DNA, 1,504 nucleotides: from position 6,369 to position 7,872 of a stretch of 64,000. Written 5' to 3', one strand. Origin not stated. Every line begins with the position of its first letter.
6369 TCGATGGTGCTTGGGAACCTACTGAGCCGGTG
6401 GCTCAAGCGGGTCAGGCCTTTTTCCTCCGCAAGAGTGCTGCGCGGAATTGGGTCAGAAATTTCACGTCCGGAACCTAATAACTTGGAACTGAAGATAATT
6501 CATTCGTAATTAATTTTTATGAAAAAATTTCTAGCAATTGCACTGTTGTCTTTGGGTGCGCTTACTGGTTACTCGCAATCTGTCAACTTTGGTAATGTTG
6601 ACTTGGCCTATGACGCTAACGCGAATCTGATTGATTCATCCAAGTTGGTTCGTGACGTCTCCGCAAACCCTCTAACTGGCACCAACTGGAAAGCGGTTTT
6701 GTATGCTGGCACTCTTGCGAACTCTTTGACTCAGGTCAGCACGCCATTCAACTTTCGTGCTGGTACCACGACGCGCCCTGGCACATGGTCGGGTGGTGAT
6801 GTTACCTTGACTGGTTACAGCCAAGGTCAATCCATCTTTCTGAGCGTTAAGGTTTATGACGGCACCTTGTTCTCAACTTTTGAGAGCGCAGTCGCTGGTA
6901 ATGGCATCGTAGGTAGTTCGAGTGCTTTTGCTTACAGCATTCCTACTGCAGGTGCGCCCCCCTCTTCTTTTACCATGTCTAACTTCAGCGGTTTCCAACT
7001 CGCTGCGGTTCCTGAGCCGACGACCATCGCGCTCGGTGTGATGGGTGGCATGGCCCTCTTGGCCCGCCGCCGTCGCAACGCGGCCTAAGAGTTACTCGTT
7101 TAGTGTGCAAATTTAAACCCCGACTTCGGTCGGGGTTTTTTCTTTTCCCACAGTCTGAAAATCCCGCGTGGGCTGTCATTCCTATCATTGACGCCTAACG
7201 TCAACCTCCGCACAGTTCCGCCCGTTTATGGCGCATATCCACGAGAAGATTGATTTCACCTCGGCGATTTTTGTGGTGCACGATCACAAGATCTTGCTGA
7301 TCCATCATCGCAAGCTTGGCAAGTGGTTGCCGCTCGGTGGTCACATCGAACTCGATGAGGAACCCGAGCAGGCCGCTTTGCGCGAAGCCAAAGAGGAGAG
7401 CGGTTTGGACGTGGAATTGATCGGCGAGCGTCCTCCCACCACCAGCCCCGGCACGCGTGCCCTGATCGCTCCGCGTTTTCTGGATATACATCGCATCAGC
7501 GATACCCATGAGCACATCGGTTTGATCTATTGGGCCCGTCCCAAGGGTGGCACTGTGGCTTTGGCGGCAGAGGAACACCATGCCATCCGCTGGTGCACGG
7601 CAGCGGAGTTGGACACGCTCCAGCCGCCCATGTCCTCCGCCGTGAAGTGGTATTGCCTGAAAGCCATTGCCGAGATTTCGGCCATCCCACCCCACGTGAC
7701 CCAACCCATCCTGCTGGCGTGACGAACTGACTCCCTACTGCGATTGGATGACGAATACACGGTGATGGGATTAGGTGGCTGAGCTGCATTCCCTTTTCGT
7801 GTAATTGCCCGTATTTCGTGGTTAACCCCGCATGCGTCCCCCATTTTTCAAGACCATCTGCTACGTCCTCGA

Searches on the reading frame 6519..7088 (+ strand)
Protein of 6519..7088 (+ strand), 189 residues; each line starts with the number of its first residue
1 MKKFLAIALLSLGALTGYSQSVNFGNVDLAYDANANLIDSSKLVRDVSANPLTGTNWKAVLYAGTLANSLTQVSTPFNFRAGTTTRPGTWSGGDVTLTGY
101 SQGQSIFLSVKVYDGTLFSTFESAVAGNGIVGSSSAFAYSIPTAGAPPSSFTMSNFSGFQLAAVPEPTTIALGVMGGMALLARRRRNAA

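Call 59: search_protein_families(library=ncbifam, proteins=[window:6519-7088:+], max_evalue=0.001)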
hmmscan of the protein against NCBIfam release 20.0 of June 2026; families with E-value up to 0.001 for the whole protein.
window:6519-7088:+ (189 aa): 3 families
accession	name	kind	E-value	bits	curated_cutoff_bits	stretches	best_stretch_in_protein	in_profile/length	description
NF038120.1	PEP_CTERM_QFxxD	subfamily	6.9e-06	26.1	80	1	92-186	111-215/215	NF038120 family PEP-CTERM protein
NF038129.1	PEP_NF038129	equivalog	2.7e-05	24.1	65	1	88-186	97-193/194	NF038129 family PEP-CTERM protein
TIGR02595.1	PEP_CTERM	domain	0.00087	20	16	1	164-186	1-23/24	PEP-CTERM sorting domain-containing protein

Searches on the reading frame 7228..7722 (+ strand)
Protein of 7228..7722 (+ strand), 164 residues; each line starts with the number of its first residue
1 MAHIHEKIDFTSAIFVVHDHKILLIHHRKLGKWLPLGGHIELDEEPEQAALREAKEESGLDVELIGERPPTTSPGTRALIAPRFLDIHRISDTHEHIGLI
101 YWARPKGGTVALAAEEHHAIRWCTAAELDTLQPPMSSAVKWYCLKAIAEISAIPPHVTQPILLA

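Call 59: search_protein_families(library=ncbifam, proteins=[window:7228-7722:+], max_evalue=0.001)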
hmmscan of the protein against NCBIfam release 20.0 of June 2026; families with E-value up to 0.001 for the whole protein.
window:7228-7722:+ (164 aa): 8 families
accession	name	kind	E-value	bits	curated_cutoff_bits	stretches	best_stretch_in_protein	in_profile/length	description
NF006961.0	PRK09438.1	equivalog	1.9e-07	30.6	103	1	14-127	12-128/151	dihydroneopterin triphosphate diphosphatase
NF041652.1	Nud_hyd_Dein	equivalog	6.3e-06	26.5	200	1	20-65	25-77/152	Nudix hydrolase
NF007834.0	PRK10546.1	equivalog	8.8e-06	25.6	156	1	7-126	3-107/135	pyrimidine (deoxy)nucleoside triphosphate diphosphatase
NF008044.0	PRK10776.1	equivalog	2.3e-05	24.3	148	1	31-63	31-63/130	8-oxo-dGTP diphosphatase MutT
TIGR02705.1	nudix_YtkD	equivalog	4.2e-05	23.1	154.4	1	17-63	32-77/156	RNA deprotection pyrophosphohydrolase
NF001299.0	PRK00241.1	equivalog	0.00012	21.6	158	0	15-63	141-191/263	NAD(+) diphosphatase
NF003787.0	PRK05379.1-4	equivalog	0.00051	19.1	449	1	12-62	211-264/346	bifunctional nicotinamide-nucleotide adenylyltransferase/Nudix hydroxylase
NF001938.0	PRK00714.1-5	equivalog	0.0007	19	116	0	28-67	42-82/172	RNA pyrophosphohydrolase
